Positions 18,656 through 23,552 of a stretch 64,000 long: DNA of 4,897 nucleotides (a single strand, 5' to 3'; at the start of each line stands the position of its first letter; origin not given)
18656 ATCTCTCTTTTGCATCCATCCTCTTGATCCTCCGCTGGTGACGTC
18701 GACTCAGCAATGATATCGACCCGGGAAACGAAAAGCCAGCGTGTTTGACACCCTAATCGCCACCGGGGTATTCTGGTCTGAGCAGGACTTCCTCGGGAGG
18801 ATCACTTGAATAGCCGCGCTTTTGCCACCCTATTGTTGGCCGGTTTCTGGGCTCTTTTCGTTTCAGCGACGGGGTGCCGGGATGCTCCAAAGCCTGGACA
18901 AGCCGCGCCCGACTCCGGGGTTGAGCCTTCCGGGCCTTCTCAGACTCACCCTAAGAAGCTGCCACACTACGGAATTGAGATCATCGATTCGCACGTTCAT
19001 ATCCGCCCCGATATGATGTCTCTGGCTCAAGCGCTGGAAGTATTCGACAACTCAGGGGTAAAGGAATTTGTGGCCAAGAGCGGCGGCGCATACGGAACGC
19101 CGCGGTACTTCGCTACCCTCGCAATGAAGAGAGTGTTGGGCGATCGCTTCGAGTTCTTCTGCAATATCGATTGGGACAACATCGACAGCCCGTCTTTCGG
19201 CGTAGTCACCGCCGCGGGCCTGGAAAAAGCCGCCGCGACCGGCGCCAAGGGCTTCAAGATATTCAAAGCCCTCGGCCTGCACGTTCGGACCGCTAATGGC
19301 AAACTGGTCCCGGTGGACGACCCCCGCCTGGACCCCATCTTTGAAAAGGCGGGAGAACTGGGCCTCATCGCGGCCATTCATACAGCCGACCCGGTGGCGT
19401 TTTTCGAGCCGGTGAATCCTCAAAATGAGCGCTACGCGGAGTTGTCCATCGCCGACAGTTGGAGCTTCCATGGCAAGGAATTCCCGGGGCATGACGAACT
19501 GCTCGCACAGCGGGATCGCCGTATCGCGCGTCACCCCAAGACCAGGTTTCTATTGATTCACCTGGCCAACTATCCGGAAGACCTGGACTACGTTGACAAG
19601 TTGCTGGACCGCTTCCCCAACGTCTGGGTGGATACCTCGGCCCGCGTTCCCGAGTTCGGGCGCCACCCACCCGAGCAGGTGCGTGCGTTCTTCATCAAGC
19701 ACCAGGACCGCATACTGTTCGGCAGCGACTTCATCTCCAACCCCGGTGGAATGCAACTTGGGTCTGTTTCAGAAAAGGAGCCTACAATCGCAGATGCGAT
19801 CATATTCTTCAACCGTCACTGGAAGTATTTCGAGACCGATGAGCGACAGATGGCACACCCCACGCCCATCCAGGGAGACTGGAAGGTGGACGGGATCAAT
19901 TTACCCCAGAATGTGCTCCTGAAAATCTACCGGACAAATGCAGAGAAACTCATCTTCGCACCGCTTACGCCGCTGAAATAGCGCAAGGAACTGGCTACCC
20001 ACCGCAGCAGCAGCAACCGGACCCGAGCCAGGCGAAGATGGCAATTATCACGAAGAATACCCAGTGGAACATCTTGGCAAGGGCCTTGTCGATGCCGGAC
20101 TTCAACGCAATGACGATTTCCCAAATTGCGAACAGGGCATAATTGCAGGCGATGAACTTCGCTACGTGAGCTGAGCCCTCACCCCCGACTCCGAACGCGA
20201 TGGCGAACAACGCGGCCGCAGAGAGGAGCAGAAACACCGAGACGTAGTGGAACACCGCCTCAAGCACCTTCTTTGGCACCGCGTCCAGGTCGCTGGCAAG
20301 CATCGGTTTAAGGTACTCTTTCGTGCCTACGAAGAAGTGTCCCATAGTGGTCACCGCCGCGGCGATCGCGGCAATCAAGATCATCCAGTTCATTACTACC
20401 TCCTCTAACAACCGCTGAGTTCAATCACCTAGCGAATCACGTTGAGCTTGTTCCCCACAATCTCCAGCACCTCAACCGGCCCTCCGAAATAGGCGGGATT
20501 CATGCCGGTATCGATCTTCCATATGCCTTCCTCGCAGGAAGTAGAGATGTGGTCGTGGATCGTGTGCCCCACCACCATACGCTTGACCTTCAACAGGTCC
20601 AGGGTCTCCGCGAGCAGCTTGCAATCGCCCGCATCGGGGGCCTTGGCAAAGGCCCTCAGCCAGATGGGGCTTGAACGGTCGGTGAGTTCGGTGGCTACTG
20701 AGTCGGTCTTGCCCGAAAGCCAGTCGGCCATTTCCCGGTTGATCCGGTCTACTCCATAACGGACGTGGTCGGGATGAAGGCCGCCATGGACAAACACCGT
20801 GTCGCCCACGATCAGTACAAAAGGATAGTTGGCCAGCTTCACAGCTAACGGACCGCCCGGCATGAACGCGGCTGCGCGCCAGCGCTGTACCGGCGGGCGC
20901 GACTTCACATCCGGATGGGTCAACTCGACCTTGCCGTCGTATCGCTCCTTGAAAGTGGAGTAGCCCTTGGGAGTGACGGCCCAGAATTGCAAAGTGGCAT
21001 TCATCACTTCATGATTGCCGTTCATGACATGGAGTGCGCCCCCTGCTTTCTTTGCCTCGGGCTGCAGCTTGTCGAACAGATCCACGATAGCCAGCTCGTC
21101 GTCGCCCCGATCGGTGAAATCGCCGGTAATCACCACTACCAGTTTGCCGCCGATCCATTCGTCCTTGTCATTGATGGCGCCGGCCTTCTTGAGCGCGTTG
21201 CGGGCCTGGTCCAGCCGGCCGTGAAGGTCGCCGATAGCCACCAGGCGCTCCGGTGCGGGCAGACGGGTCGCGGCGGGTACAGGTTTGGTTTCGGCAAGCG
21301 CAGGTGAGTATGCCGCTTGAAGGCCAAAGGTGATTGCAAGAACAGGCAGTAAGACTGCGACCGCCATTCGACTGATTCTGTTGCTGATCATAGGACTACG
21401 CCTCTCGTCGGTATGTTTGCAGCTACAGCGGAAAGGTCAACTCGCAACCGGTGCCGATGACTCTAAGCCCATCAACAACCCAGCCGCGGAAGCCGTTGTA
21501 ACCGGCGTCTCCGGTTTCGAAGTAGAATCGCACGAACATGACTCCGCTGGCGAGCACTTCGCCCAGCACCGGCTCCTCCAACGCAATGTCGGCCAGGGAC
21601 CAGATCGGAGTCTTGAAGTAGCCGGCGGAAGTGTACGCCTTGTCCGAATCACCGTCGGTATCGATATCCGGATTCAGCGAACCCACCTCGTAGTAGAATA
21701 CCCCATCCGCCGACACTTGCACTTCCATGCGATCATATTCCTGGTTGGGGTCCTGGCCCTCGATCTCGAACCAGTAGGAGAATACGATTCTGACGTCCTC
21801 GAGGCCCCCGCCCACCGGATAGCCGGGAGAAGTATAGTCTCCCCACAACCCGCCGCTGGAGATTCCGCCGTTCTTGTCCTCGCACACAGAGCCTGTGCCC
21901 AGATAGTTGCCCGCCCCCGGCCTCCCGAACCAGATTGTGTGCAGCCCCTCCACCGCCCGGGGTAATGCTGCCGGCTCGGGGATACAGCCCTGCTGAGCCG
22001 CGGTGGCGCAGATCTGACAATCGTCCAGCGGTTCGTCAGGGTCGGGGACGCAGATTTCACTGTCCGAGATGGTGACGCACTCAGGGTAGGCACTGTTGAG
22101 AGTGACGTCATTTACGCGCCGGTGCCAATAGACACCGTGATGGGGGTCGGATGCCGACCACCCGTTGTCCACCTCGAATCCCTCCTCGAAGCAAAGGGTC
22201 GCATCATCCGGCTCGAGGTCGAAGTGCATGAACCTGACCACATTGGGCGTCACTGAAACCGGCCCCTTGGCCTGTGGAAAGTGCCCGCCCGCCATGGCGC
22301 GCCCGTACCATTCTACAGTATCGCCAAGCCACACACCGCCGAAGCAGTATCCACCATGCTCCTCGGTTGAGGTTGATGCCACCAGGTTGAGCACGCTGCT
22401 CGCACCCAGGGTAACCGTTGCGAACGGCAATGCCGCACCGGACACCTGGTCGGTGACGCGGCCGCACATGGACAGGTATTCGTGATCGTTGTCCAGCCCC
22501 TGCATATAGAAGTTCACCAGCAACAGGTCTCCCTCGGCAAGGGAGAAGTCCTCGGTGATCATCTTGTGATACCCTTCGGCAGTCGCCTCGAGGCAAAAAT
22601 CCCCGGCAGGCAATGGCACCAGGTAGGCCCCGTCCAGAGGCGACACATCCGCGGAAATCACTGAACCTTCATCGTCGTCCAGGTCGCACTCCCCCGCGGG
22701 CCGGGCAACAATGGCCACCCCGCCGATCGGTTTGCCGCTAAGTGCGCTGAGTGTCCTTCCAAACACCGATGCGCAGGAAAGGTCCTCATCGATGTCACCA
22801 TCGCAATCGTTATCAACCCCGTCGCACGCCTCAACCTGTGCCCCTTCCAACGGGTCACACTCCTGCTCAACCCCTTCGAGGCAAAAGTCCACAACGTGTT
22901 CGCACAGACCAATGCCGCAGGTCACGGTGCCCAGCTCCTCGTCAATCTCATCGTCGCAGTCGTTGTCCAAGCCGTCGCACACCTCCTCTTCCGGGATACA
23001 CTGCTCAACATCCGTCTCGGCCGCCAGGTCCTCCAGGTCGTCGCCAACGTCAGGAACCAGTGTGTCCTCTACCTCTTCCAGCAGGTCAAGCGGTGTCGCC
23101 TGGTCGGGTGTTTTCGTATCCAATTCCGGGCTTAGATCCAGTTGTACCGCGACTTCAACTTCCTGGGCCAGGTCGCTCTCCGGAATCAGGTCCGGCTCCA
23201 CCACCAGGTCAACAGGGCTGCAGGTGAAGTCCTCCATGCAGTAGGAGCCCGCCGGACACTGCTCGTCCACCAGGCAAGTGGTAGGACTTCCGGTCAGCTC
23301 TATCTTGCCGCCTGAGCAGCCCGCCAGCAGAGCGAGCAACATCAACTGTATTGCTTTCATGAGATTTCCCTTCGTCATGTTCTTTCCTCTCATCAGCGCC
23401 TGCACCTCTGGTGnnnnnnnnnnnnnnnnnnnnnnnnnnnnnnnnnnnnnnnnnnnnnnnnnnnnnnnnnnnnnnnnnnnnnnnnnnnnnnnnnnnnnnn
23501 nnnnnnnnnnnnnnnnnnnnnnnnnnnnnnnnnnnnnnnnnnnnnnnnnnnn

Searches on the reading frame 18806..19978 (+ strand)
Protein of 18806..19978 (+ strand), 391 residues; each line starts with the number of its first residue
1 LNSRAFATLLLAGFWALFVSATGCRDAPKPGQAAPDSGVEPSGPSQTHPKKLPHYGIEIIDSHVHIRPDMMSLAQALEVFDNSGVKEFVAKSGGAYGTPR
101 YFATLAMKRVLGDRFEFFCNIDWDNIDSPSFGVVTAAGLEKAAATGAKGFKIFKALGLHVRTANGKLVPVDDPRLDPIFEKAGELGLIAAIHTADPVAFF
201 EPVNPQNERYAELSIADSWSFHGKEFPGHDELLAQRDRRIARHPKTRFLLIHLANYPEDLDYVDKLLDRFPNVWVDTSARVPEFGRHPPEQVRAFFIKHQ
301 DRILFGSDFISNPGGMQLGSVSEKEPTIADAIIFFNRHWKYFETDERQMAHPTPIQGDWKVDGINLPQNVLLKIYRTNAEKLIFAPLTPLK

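Call 32: search_protein_families(library=pfam, proteins=[window:18806-19978:+], max_evalue=0.00001)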
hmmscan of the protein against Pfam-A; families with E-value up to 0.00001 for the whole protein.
window:18806-19978:+ (391 aa): 1 family
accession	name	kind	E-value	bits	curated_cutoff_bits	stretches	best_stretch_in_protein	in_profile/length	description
PF04909.20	Amidohydro_2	-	7.9e-24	85.3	26.4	1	72-382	39-286/289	Amidohydrolase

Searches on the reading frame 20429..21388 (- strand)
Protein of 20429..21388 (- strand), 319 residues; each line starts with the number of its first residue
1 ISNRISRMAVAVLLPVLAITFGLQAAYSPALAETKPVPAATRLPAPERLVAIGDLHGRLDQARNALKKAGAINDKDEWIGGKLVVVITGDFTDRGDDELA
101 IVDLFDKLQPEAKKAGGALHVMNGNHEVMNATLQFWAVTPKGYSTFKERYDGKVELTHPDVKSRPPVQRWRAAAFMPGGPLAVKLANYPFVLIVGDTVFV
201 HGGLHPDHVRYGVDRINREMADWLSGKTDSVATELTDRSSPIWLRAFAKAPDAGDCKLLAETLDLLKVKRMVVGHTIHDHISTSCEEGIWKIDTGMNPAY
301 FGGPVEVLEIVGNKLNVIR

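Call 32: search_protein_families(library=pfam, proteins=[window:20429-21388:-], max_evalue=0.00001)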
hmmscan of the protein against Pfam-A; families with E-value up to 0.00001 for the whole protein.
window:20429-21388:- (319 aa): 1 family
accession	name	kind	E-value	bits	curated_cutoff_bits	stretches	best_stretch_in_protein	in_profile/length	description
PF00149.33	Metallophos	-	8.8e-15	56.1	21.5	1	48-276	2-188/191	Calcineurin-like phosphoesterase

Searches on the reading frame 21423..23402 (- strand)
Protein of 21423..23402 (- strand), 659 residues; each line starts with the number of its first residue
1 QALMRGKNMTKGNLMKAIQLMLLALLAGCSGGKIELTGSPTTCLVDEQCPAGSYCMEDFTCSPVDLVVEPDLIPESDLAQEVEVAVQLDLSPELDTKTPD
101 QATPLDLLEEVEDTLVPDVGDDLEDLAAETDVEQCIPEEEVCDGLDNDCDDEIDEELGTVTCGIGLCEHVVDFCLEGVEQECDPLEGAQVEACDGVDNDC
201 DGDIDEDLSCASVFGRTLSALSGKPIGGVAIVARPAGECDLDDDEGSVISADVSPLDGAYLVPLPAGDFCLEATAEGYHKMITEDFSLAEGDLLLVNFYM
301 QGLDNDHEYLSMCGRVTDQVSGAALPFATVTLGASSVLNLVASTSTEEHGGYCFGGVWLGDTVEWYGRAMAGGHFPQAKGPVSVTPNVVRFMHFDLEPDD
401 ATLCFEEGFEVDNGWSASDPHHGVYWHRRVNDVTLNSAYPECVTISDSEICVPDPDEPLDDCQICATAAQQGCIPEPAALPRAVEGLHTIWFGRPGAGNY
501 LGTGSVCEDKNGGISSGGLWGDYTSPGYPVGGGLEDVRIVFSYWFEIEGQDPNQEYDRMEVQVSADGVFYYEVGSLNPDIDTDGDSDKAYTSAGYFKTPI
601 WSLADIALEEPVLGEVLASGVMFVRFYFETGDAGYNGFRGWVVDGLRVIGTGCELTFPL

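Call 32: search_protein_families(library=pfam, proteins=[window:21423-23402:-], max_evalue=0.00001)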
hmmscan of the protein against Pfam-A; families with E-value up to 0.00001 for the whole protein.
window:21423-23402:- (659 aa): 2 families
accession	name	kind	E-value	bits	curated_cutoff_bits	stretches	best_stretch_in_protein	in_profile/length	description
PF13620.12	CarboxypepD_reg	-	2.7e-11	44.1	32.3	0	314-361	4-49/82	Carboxypeptidase regulatory-like domain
PF11617.13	Cu-binding_MopE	-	7.1e-07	29.8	27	0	189-206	13-30/30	Putative metal-binding motif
